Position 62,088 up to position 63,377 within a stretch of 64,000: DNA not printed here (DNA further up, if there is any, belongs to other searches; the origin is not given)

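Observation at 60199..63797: MoxR AAA+ ATPase, GXGXG beta-helix protein and VWA protein, tightly linked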

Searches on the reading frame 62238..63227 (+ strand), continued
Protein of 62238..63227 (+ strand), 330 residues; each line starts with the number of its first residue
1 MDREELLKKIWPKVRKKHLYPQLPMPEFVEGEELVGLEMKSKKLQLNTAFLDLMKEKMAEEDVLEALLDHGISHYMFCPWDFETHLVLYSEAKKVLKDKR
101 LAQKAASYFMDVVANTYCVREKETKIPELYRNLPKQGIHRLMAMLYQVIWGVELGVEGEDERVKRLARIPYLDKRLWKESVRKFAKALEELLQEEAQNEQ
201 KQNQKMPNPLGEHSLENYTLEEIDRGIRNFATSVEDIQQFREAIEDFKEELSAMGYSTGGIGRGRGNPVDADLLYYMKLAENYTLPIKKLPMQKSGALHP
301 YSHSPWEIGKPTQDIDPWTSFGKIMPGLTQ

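Call 64: list_cluster_members(proteins=[P0387, P0390, P0391, P0392, P0399, P0405, P0412, P0415, P0417, P0418])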
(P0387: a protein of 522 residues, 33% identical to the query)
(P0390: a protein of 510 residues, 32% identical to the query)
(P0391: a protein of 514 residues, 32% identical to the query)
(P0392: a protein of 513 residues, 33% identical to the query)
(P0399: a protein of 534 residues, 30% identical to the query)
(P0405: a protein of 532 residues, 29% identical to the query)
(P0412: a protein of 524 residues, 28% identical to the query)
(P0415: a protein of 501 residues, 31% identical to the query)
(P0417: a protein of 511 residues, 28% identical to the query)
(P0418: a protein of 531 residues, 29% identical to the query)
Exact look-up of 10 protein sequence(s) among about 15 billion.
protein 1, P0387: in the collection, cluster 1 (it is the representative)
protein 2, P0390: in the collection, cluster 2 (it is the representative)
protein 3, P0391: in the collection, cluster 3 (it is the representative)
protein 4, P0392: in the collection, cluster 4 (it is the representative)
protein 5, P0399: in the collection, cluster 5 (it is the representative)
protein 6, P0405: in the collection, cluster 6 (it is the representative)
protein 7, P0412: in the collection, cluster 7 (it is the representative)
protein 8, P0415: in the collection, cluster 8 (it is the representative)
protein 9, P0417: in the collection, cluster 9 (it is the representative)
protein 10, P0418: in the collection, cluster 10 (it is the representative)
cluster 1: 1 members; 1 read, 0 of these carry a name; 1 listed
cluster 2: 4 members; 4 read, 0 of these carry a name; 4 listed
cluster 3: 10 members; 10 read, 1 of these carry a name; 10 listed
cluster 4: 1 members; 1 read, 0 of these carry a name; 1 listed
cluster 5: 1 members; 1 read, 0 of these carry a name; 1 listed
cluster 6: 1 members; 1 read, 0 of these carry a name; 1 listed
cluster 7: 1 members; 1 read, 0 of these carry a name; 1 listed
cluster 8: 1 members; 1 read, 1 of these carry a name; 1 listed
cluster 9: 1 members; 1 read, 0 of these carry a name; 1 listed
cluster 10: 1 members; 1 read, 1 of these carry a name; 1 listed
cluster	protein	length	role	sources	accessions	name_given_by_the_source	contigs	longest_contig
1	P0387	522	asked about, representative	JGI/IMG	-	-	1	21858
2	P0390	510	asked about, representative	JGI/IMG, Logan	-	-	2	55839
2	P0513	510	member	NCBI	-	-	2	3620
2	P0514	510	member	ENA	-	-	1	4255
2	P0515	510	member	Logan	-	-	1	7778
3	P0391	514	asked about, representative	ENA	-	-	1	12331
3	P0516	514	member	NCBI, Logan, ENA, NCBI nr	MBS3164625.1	VWA domain-containing protein [Candidatus Woesearchaeota archaeon]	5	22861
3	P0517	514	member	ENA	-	-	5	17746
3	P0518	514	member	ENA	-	-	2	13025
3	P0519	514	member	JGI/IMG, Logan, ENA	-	-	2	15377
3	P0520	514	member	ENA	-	-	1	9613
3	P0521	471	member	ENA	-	-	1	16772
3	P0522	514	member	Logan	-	-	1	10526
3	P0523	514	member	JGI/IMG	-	-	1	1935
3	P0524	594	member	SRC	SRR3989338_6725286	-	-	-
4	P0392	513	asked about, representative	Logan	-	-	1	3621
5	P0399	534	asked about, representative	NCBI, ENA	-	-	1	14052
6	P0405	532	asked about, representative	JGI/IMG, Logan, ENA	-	-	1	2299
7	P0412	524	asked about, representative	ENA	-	-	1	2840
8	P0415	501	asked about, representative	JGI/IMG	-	hypothetical protein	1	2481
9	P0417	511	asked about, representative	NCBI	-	-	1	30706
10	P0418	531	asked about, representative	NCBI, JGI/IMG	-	hypothetical protein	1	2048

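Call 65: list_cluster_members(proteins=[P0361, P0365, P0367, P0369, P0374, P0431, P0446, P0449, P0464, P0493])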
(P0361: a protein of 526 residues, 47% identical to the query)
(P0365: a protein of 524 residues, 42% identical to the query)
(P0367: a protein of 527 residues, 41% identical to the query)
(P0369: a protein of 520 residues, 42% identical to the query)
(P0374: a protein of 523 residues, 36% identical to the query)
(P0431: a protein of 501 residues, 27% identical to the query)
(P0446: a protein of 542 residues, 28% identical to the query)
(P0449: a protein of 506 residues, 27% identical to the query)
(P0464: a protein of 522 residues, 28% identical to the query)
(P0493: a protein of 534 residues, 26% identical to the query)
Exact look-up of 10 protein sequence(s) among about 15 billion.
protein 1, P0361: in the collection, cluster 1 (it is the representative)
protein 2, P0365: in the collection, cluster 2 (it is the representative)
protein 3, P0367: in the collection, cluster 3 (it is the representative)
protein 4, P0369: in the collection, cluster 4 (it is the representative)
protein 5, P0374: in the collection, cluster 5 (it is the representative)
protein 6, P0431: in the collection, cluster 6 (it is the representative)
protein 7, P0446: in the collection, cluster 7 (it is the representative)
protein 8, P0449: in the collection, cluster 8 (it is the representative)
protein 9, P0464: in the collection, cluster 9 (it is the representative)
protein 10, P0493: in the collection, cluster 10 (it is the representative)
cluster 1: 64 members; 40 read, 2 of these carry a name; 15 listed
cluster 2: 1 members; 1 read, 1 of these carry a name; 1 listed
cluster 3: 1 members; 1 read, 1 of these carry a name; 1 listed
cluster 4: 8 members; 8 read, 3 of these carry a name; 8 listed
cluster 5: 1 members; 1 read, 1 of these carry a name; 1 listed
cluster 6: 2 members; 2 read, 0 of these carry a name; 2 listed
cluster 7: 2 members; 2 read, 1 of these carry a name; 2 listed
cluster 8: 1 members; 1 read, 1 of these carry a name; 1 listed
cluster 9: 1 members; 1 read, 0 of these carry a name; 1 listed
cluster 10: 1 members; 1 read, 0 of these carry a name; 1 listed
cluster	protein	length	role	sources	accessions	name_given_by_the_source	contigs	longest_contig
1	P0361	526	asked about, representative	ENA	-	-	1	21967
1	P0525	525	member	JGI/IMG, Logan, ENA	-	hypothetical protein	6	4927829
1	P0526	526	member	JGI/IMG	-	hypothetical protein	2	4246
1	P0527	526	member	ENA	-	-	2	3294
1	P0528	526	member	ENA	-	-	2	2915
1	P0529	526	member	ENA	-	-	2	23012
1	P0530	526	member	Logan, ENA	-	-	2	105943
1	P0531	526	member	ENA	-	-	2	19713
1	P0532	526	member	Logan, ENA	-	-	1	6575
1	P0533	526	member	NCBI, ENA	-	-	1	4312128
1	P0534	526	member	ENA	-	-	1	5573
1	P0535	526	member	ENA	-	-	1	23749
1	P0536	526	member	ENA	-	-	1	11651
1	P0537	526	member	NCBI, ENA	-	-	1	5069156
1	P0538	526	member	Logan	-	-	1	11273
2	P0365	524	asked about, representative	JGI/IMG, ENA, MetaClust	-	\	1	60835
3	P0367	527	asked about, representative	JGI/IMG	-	hypothetical protein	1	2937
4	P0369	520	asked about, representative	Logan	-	-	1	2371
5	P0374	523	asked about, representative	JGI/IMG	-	hypothetical protein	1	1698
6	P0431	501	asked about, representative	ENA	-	-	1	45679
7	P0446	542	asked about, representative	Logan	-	-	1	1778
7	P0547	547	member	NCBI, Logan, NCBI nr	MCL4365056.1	VWA domain-containing protein [Candidatus Marsarchaeota archaeon]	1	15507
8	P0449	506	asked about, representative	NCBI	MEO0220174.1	MAG: hypothetical protein ABIL89_08580 [candidate division WOR-3 bacterium]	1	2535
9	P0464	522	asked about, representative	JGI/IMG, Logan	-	-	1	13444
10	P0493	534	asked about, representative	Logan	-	-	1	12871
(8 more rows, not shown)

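Call 66: find_encoding_contigs(protein=P0537, flank=10000, max_places=2)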
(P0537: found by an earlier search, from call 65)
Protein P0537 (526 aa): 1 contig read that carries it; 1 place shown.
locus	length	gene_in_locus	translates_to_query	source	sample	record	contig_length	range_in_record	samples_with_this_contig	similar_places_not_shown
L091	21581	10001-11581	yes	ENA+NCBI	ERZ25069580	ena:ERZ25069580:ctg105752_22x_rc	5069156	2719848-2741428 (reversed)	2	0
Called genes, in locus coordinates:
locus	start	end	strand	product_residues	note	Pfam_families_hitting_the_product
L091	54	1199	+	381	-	PF04909:Amidohydro_2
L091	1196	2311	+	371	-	PF04909:Amidohydro_2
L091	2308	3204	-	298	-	PF07920:DUF1684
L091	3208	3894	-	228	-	PF02798:GST_N, PF13409:GST_N_2, PF13417:GST_N_3, PF00043:GST_C (weak), PF13410:GST_C_2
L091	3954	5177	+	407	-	PF07690:MFS_1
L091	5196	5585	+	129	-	PF10947:DUF2628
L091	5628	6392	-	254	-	PF00378:ECH_1, PF16113:ECH_2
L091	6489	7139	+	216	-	PF00881:Nitroreductase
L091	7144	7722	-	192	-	PF12766:Pyridox_oxase_2, PF01243:PNPOx_N, PF10590:PNP_phzG_C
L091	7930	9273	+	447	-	PF00004:AAA (faint), PF07728:AAA_5 (faint), PF17863:AAA_lid_2 (weak)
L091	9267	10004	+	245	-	-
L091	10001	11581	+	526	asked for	-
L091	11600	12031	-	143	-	PF13560:HTH_31, PF01381:HTH_3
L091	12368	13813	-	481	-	PF00361:Proton_antipo_M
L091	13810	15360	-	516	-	PF01059:Oxidored_q5_N, PF00361:Proton_antipo_M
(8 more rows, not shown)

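Call 74: find_encoding_contigs(protein=P0516, flank=5000, max_places=1)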
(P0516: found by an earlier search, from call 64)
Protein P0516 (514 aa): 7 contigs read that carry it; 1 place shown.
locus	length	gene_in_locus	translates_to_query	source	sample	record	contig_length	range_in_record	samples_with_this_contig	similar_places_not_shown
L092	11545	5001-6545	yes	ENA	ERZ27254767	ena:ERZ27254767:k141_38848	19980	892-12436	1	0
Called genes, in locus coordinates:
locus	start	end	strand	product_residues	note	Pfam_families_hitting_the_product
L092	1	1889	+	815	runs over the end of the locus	PF03104:DNA_pol_B_exo1, PF10108:DNA_pol_B_exo2 (weak), PF00136:DNA_pol_B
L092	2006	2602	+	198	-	-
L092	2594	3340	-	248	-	PF13482:RNase_H_2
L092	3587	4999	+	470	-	PF17863:AAA_lid_2 (faint)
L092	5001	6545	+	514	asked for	-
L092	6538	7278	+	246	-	-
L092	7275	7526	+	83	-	-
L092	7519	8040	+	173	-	-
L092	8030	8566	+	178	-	-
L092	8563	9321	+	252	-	-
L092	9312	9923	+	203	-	-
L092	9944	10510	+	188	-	-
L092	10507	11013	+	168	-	-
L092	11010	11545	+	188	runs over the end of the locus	-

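Call 75: find_encoding_contigs(protein=P0547, flank=5000, max_places=1)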
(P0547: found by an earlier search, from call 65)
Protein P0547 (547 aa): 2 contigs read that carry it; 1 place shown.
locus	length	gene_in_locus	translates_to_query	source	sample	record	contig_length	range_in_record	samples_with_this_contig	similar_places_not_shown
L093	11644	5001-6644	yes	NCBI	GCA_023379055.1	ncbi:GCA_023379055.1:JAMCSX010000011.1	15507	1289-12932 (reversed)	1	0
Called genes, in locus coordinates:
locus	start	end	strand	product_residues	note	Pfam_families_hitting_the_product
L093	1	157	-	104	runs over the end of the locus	PF02452:PemK_toxin (weak)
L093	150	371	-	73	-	-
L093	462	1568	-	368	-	PF00890:FAD_binding_2 (weak), PF03486:HI0933_like (weak), PF05834:Lycopene_cycl (faint), PF07992:Pyr_redox_2 (faint), PF01494:FAD_binding_3 (weak)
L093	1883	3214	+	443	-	-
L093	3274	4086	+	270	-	PF01493:GXGXG (faint)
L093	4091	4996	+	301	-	PF01493:GXGXG (faint)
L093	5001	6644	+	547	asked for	-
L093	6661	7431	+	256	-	PF01493:GXGXG (faint)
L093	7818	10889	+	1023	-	-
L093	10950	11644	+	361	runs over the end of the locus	PF13439:Glyco_transf_4 (weak), PF20706:GT4-conflict, PF00534:Glycos_transf_1, PF13692:Glyco_trans_1_4, PF13524:Glyco_trans_1_2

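Call 76: find_encoding_contigs(protein=P0390, flank=5000, max_places=1)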
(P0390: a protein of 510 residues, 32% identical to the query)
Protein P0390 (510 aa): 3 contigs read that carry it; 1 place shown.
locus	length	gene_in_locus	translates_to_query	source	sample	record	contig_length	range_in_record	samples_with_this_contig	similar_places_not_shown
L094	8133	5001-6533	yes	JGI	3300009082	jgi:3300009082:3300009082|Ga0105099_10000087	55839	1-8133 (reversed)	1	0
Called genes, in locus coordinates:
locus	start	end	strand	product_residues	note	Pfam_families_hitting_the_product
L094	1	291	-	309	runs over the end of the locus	PF04014:MazE_antitoxin (weak)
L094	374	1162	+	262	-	PF00072:Response_reg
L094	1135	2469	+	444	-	-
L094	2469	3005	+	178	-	-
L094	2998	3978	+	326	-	-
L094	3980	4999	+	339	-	-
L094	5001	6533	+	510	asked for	PF13519:VWA_2 (faint)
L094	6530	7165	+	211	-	-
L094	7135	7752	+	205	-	-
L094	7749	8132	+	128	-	?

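Call 80: find_related_loci(query=A6, collection=metagenome_contigs, flank=8000)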
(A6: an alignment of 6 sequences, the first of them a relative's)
Query A6 (435 aa) in metagenome_contigs; peptide patterns used: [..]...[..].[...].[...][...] (x = any residue, [..] = any of these).
182 stretches matched a pattern; 77 encode a relative of the query (tblastn E <= 1e-3); 77 distinct loci.
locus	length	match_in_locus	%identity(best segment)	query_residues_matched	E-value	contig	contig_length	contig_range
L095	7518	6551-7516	76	1-322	6e-176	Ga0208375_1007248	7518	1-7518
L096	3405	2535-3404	76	1-290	7e-158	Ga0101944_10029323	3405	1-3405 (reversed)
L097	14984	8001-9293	43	4-432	2e-121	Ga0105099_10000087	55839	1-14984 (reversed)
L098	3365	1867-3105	45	2-399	5e-124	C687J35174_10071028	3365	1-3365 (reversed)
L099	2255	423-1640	41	4-408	1e-111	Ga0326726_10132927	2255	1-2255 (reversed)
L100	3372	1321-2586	40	11-431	9e-102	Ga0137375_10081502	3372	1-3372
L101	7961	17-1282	40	1-428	5e-100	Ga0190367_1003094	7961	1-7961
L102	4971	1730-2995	40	1-428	1e-99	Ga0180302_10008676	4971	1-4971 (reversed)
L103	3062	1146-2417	37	4-428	8e-101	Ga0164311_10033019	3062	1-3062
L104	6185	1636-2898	39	11-431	2e-98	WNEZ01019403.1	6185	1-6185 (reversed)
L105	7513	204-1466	39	11-431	4e-98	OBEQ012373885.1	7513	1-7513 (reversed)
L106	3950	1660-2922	39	11-431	4e-99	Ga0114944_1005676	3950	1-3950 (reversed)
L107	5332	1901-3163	39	11-431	2e-97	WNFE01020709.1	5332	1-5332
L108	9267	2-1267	39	11-431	4e-97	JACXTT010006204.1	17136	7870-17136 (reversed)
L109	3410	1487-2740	39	11-428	2e-98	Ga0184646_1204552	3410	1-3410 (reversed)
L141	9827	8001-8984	27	18-369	4e-24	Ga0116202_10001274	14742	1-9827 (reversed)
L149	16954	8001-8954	26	18-359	4e-21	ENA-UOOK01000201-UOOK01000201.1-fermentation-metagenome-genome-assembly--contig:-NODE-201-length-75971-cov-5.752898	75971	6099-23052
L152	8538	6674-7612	26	24-360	1e-20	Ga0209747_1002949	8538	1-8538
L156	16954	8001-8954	26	18-359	2e-20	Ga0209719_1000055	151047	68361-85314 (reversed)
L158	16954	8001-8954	25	18-359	1e-19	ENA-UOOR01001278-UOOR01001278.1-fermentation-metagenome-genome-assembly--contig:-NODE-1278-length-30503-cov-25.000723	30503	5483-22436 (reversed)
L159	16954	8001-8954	26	18-359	1e-19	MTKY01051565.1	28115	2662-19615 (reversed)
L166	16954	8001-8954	26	18-359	1e-20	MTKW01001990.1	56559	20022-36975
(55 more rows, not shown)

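Call 86: search_protein_families(library=pfam, proteins=[L159:6639-7577:-, L152:4336-5247:-, L166:4024-4983:-, L141:4585-5334:-, L158:13086-13931:-, L156:14613-15680:-, L149:14009-14443:-, L156:13464-13880:+, L156:9197-9961:+, L093:7818-10889:+], max_evalue=0.001)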
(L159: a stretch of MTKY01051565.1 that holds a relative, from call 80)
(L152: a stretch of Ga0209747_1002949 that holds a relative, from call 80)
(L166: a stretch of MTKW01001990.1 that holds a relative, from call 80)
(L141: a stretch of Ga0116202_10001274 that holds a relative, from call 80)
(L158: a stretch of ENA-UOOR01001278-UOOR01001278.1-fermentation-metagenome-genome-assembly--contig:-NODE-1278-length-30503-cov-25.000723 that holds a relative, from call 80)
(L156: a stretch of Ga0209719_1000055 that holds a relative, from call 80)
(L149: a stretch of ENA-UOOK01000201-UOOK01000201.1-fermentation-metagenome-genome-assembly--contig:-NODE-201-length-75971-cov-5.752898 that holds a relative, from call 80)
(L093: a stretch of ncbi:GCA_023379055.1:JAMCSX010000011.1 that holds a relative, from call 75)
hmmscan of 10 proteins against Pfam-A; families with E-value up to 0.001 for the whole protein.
L159:6639-7577:- (312 aa): 2 families
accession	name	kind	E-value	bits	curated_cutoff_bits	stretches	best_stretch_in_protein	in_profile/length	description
PF00294.29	PfkB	-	3e-54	184.8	25.8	1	24-292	24-299/302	pfkB family carbohydrate kinase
PF08543.17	Phos_pyr_kin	-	1.1e-07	32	27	1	168-276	110-225/246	Phosphomethylpyrimidine kinase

L152:4336-5247:- (303 aa): 1 family
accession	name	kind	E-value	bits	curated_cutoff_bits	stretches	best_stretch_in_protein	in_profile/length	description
PF01791.15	DeoC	-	2.6e-54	184.7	23.8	1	34-271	2-229/229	DeoC/LacD family aldolase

L166:4024-4983:- (319 aa): 1 family
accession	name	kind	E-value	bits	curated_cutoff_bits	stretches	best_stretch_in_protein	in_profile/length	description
PF07475.17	Hpr_kinase_C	-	4.4e-06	26.8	33.3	1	119-163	7-50/171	HPr Serine kinase C-terminal domain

L141:4585-5334:- (249 aa): 1 family
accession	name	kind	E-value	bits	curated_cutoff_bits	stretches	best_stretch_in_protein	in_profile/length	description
PF00300.27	His_Phos_1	-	1.8e-35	122.8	21.7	1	4-209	1-174/194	Histidine phosphatase superfamily (branch 1)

L158:13086-13931:- (281 aa): 2 families
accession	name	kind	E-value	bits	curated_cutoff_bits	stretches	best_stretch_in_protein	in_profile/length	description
PF00383.29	dCMP_cyt_deam_1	-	3.8e-15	56.1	25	1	102-219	5-100/102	Cytidine and deoxycytidylate deaminase zinc-binding region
PF14437.12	MafB19-deam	-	1.5e-09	38.3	27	1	102-226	4-106/142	MafB19-like deaminase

L156:14613-15680:- (355 aa): 2 families
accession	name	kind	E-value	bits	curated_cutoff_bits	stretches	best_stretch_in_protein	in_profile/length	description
PF07760.16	DUF1616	-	1.1e-104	350.3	31.6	1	16-313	3-307/307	Protein of unknown function (DUF1616)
PF20176.3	DUF6541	-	4e-05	22.5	29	1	43-177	2-116/646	Family of unknown function (DUF6541)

L149:14009-14443:- (144 aa): 0 families

L156:13464-13880:+ (138 aa): 0 families

L156:9197-9961:+ (254 aa): 1 family
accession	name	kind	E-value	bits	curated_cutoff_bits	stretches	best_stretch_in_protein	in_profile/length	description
PF01493.24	GXGXG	-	1.1e-13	51.6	32.5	2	124-237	54-160/190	GXGXG motif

L093:7818-10889:+ (1023 aa): 0 families
